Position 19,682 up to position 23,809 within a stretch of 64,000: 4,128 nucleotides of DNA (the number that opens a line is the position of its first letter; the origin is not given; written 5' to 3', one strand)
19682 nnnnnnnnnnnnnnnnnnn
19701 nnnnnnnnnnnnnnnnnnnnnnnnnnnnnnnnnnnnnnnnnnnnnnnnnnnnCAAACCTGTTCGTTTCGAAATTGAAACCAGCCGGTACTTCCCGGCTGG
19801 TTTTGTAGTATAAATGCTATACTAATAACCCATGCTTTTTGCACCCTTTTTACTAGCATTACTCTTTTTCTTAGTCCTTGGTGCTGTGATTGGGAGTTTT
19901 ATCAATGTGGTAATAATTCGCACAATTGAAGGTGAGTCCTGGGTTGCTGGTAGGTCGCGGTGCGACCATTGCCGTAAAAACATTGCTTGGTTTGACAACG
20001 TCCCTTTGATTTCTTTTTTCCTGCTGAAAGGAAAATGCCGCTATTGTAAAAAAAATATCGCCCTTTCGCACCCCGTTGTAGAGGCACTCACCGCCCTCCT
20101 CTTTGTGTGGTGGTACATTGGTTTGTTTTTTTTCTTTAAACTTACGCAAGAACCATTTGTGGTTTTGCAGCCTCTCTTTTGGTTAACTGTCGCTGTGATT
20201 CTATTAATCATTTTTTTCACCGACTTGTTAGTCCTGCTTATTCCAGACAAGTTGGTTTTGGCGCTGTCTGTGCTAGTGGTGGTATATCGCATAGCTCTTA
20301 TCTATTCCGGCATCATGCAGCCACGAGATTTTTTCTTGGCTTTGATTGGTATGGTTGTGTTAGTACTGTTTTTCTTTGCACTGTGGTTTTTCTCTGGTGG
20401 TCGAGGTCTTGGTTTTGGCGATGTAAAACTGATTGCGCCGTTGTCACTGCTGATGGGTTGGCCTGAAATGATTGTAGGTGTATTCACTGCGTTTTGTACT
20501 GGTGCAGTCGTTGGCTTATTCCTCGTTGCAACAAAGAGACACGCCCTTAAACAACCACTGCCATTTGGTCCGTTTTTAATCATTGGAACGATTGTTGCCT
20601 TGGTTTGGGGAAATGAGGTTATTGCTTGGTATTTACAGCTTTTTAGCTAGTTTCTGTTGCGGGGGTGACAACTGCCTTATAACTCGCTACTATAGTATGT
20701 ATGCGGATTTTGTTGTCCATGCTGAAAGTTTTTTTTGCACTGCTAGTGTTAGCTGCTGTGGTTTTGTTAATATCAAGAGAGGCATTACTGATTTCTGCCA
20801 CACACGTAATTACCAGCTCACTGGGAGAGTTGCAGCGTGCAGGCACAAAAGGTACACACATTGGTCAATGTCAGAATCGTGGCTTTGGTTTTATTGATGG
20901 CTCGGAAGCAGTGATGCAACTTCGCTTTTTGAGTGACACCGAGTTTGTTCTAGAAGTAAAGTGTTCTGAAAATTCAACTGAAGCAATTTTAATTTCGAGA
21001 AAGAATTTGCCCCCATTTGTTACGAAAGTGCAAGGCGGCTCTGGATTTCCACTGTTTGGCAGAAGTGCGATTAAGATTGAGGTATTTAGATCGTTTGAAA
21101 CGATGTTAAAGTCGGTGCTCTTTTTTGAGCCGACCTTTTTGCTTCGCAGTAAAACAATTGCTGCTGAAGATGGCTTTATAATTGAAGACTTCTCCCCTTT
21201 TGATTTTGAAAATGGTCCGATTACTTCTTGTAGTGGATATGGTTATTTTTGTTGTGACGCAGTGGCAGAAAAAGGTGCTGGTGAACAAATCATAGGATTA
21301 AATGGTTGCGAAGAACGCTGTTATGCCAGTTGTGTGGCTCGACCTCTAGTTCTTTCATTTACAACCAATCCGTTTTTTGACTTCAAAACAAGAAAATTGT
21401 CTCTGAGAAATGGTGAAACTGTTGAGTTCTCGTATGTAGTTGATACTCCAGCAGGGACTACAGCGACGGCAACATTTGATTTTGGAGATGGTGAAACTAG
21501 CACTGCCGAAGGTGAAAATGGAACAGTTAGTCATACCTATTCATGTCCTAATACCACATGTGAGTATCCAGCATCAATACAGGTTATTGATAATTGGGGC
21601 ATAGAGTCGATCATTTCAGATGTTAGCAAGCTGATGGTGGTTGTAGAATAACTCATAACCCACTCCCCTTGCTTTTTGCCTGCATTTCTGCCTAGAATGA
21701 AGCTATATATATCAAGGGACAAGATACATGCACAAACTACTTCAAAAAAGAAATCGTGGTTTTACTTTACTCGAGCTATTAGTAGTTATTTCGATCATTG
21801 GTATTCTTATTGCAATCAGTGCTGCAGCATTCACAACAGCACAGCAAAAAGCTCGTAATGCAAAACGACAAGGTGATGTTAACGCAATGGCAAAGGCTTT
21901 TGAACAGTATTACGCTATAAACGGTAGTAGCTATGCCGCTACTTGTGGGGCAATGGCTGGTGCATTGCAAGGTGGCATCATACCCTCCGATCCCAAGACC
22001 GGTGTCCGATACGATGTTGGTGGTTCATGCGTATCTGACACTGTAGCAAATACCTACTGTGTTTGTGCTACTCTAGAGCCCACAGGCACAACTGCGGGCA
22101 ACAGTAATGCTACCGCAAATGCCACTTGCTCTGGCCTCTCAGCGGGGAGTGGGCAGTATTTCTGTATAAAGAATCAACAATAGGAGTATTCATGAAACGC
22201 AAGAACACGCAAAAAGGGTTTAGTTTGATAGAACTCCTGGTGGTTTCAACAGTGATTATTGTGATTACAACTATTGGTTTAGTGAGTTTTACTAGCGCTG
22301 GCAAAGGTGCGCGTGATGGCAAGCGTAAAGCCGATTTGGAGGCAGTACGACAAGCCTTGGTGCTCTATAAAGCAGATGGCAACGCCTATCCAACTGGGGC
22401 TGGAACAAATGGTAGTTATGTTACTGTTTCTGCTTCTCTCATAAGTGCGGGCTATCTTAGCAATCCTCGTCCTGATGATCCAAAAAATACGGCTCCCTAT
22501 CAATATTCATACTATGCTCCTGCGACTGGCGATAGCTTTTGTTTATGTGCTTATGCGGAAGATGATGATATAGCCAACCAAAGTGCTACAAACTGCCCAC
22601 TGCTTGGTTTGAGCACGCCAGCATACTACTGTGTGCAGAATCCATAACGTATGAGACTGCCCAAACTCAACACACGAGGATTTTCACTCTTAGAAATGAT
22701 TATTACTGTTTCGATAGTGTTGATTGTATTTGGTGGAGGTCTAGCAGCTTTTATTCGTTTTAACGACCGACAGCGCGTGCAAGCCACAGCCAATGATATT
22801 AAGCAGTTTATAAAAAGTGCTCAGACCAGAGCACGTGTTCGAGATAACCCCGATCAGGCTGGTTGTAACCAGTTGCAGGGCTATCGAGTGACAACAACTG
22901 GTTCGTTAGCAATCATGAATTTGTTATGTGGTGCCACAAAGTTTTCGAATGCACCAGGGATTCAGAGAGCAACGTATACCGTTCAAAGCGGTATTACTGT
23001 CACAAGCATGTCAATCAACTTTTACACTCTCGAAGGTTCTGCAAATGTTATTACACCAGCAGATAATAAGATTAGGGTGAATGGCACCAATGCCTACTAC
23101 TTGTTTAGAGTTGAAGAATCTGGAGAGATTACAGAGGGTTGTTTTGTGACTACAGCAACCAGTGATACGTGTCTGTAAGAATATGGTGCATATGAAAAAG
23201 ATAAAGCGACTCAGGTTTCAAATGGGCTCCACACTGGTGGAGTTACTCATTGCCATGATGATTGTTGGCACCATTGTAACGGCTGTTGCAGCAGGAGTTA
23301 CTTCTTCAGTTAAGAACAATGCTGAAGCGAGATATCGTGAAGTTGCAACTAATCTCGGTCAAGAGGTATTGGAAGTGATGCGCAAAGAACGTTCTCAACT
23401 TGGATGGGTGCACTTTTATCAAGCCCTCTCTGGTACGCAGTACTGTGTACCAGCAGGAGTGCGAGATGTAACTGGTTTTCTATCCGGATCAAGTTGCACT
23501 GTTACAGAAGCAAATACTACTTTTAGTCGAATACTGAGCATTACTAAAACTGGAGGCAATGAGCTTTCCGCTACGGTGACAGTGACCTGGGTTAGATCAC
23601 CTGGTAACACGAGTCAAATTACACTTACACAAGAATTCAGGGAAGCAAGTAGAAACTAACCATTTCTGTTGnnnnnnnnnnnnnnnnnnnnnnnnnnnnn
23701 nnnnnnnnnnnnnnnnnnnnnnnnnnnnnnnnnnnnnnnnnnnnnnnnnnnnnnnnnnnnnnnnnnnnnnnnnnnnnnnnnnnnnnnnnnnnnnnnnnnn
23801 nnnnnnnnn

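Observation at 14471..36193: A contiguous ~22 kb type IV pilus locus with five pilin genes, a giant adhesin operon and the embedded island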

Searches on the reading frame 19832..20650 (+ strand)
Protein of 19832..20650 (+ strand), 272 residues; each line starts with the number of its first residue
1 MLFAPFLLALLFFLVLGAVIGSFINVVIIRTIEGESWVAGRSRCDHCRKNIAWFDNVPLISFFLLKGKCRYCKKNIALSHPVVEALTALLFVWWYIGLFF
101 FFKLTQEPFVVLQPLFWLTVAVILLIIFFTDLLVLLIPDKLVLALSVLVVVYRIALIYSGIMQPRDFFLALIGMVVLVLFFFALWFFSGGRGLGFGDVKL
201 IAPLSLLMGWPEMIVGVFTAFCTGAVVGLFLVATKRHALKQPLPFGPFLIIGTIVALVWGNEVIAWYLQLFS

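Call 3: search_protein_families(library=pfam, proteins=[window:19832-20650:+], max_evalue=0.01)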
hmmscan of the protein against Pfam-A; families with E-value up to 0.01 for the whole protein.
window:19832-20650:+ (272 aa): 2 families
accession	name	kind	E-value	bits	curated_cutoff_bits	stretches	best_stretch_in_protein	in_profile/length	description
PF06750.18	A24_N_bact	-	1.8e-30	105.3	23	1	15-96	1-82/84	Bacterial Peptidase A24 N-terminal domain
PF01478.23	Peptidase_A24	-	1.8e-12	48.1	26.5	1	120-229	3-104/104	Type IV leader peptidase family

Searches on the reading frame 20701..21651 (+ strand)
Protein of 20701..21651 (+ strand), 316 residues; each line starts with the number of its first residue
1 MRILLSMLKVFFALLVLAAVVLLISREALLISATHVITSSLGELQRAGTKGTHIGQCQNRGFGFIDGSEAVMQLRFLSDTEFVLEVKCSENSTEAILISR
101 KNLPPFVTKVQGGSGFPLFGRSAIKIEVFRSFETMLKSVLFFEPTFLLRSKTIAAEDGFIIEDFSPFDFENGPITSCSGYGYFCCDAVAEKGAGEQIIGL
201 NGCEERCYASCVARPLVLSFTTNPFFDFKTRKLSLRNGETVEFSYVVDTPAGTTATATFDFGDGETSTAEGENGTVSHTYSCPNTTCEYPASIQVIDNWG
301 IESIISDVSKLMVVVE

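Call 3: search_protein_families(library=pfam, proteins=[window:20701-21651:+], max_evalue=0.01)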
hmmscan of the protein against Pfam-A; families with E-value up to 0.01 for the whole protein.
window:20701-21651:+ (316 aa): 2 families
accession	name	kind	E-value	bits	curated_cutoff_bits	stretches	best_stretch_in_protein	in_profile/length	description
PF00801.26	PKD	-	2.5e-07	31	23.5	1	232-283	8-56/80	PKD domain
PF18911.6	PKD_4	-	6.3e-07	29.8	27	1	230-303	9-76/85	PKD domain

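Call 74: find_related_loci(query=A6, collection=metagenome_contigs, flank=10000)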
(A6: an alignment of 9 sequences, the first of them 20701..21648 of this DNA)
Query A6 (316 aa) in metagenome_contigs; peptide patterns used: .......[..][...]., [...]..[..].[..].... (x = any residue, [..] = any of these).
63 stretches matched a pattern; 14 encode a relative of the query (tblastn E <= 1e-3); 14 distinct loci.
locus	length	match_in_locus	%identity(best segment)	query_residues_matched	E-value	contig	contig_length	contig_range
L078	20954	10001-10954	53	1-316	3e-109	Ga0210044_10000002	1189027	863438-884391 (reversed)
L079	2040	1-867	52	30-316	8e-108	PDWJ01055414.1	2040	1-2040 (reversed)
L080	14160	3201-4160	42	3-316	4e-79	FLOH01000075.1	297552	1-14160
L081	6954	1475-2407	41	1-309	7e-73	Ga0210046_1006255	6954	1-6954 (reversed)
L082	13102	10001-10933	41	1-309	8e-73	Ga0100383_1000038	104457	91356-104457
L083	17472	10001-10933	41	1-309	8e-73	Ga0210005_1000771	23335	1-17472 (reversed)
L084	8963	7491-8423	41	1-309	7e-73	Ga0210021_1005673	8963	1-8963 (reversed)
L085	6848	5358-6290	40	1-309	4e-71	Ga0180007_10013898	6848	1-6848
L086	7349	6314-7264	39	1-315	3e-70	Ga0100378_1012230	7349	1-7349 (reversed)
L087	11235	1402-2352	39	1-315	3e-70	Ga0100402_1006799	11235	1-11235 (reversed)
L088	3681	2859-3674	41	1-271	8e-63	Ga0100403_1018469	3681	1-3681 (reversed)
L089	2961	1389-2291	34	1-316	4e-58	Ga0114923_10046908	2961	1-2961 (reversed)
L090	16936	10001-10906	35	1-316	2e-51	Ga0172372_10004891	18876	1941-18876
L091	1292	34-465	44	172-315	6e-42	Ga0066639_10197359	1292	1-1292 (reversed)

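Call 91: search_protein_families(library=ncbifam, proteins=[window:20701-21651:+], max_evalue=0.01)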
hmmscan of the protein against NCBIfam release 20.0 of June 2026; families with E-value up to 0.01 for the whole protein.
window:20701-21651:+ (316 aa): 0 families

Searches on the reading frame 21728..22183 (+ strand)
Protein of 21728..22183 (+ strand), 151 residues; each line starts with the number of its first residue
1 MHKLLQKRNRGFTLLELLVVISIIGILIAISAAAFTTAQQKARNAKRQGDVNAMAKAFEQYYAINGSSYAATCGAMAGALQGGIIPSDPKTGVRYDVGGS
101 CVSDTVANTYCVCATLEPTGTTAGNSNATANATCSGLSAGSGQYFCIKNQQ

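Call 3: search_protein_families(library=pfam, proteins=[window:21728-22183:+], max_evalue=0.01)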
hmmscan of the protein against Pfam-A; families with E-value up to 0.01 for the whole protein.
window:21728-22183:+ (151 aa): 1 family
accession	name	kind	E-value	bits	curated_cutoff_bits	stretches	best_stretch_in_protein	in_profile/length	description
PF07963.17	N_methyl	-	8.4e-10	38.3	21.2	1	7-31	2-26/27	Prokaryotic N-terminal methylation motif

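Call 20: search_protein_families(library=ncbifam, proteins=[window:21728-22183:+], max_evalue=0.01)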
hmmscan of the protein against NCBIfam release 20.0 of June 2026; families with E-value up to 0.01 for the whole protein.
window:21728-22183:+ (151 aa): 14 families
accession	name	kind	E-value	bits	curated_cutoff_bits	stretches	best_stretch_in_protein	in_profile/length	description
TIGR01710.1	typeII_sec_gspG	equivalog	1.8e-11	44.2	88.85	1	10-65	1-56/134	type II secretion system major pseudopilin GspG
NF041775.1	typeIV_PilA_Myxo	equivalog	2.7e-09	37.3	400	1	6-63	7-64/214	type IV pilin protein PilA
TIGR02532.1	IV_pilin_GFxxxE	domain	1.4e-08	34.2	16.3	1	10-30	2-22/24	prepilin-type N-terminal cleavage/methylation domain-containing protein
TIGR01708.2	typeII_sec_gspH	equivalog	2.5e-08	34.1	80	1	10-47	2-39/169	type II secretion system minor pseudopilin GspH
NF007862.0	PRK10574.1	equivalog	1.1e-06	28.9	138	1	7-42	2-37/145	prepilin peptidase-dependent pilin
NF041013.1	T4P_ComGE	equivalog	1.5e-06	28.2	49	1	7-58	1-52/83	competence type IV pilus minor pilin ComGE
NF040999.1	pilin_ComGC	equivalog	7.1e-06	26.1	75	1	10-66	2-57/84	competence type IV pilus major pilin ComGC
NF007800.0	PRK10506.1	equivalog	1.3e-05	25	158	1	6-47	5-46/163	prepilin peptidase-dependent protein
TIGR02596.1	TIGR02596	subfamily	2.1e-05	24.7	70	1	12-47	1-39/196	Verru_Chthon cassette protein D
TIGR02599.1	TIGR02599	subfamily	9.2e-05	21.8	256.5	1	11-49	1-39/361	Verru_Chthon cassette protein C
NF040982.1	ComGD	equivalog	0.00097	19.6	70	1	9-41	1-33/139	competence type IV pilus minor pilin ComGD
NF041002.1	pilin_ComGF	equivalog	0.0015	18.8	80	1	9-47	1-39/139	competence type IV pilus minor pilin ComGF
NF007848.0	PRK10557.1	equivalog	0.0031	16.9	120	1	5-48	6-49/192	prepilin peptidase-dependent protein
TIGR01707.1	gspI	equivalog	0.0078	16.7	44.35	0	11-47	1-34/101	type II secretion system minor pseudopilin GspI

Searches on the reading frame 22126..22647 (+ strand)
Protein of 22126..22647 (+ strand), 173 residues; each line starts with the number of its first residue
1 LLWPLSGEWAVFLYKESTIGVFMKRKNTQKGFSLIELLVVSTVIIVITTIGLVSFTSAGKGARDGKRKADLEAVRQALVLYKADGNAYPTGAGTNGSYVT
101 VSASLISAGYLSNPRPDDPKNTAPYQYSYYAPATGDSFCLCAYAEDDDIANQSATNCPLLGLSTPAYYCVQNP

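Call 3: search_protein_families(library=pfam, proteins=[window:22126-22647:+], max_evalue=0.01)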
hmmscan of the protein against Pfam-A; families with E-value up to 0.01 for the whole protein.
window:22126-22647:+ (173 aa): 2 families
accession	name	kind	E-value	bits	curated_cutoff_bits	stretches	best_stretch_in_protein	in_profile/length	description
PF08334.16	T2SSG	-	6.8e-06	26.5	21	1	59-148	6-95/108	Type II secretion system (T2SS), protein G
PF07963.17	N_methyl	-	1.6e-05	24.7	21.2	1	27-50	2-25/27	Prokaryotic N-terminal methylation motif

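Call 20: search_protein_families(library=ncbifam, proteins=[window:22192-22647:+], max_evalue=0.01)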
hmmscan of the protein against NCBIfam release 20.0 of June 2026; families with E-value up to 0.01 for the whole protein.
window:22192-22647:+ (151 aa): 7 families
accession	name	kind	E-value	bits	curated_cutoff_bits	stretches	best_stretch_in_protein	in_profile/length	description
TIGR01710.1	typeII_sec_gspG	equivalog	1.7e-09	37.8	88.85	1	8-124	1-118/134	type II secretion system major pseudopilin GspG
NF007862.0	PRK10574.1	equivalog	3.5e-05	24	138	1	5-61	2-51/145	prepilin peptidase-dependent pilin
NF007800.0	PRK10506.1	equivalog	5.3e-05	23.1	158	1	4-35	5-36/163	prepilin peptidase-dependent protein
TIGR02532.1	IV_pilin_GFxxxE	domain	0.00019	21.2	16.3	1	7-29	1-23/24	prepilin-type N-terminal cleavage/methylation domain-containing protein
TIGR01708.2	typeII_sec_gspH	equivalog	0.00038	20.5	80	1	7-38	1-32/169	type II secretion system minor pseudopilin GspH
NF041013.1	T4P_ComGE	equivalog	0.00084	19.4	49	1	7-46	3-42/83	competence type IV pilus minor pilin ComGE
NF040982.1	ComGD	equivalog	0.0078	16.6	70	0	7-34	1-27/139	competence type IV pilus minor pilin ComGD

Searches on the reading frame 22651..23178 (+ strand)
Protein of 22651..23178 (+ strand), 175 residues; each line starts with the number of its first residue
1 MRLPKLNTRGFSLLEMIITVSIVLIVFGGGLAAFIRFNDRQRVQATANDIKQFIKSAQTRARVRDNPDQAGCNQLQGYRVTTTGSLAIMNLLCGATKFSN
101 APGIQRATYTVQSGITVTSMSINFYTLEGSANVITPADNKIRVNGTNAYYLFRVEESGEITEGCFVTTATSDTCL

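Call 3: search_protein_families(library=pfam, proteins=[window:22651-23178:+], max_evalue=0.01)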
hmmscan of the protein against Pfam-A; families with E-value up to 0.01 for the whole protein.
window:22651-23178:+ (175 aa): 2 families
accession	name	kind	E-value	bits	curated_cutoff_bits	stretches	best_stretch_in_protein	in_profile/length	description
PF07963.17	N_methyl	-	2e-05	24.4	21.2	1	7-29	3-25/27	Prokaryotic N-terminal methylation motif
PF20560.3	MotA_N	-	0.0047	17.6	27.3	1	22-60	31-69/91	Motility protein A N-terminal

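Call 20: search_protein_families(library=ncbifam, proteins=[window:22651-23178:+], max_evalue=0.01)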
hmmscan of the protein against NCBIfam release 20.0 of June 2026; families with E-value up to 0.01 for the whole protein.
window:22651-23178:+ (175 aa): 5 families
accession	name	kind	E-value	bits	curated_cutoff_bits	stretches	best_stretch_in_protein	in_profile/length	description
NF007800.0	PRK10506.1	equivalog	4.9e-10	39.5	158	1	7-66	7-66/163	prepilin peptidase-dependent protein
TIGR01708.2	typeII_sec_gspH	equivalog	1.8e-05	24.8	80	1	9-65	2-58/169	type II secretion system minor pseudopilin GspH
TIGR02532.1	IV_pilin_GFxxxE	domain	8.7e-05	22.2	16.3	1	9-30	2-23/24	prepilin-type N-terminal cleavage/methylation domain-containing protein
NF040982.1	ComGD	equivalog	0.00025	21.4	70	1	9-118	2-112/139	competence type IV pilus minor pilin ComGD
NF041775.1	typeIV_PilA_Myxo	equivalog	0.0014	18.6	400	1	2-56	2-58/214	type IV pilin protein PilA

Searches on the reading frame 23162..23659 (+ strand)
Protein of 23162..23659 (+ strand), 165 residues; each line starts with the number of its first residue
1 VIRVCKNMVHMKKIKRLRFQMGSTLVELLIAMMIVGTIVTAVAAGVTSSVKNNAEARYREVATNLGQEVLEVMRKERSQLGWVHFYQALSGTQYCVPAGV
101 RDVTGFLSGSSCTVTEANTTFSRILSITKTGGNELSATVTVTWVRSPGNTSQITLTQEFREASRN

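Call 3: search_protein_families(library=pfam, proteins=[window:23162-23659:+], max_evalue=0.01)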
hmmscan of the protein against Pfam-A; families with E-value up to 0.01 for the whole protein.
window:23162-23659:+ (165 aa): 2 families
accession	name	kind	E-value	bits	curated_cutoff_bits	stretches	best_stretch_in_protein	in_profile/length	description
PF19407.5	DUF5979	-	0.0036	18.3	25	1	99-159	47-103/104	Domain of unknown function (DUF5979)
PF07963.17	N_methyl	-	0.0047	16.9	21.2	1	22-42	6-26/27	Prokaryotic N-terminal methylation motif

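Call 20: search_protein_families(library=ncbifam, proteins=[window:23162-23659:+], max_evalue=0.01)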
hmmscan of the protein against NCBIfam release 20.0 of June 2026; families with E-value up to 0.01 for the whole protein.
window:23162-23659:+ (165 aa): 3 families
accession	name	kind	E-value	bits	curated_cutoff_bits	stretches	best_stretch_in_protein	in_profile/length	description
TIGR02523.1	type_IV_pilV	equivalog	4.1e-10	40.3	52.2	1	20-84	1-65/139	type IV pilus modification protein PilV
NF041013.1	T4P_ComGE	equivalog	3.4e-05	23.9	49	1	22-77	5-60/83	competence type IV pilus minor pilin ComGE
TIGR01707.1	gspI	equivalog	0.0058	17.1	44.35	1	22-62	1-41/101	type II secretion system minor pseudopilin GspI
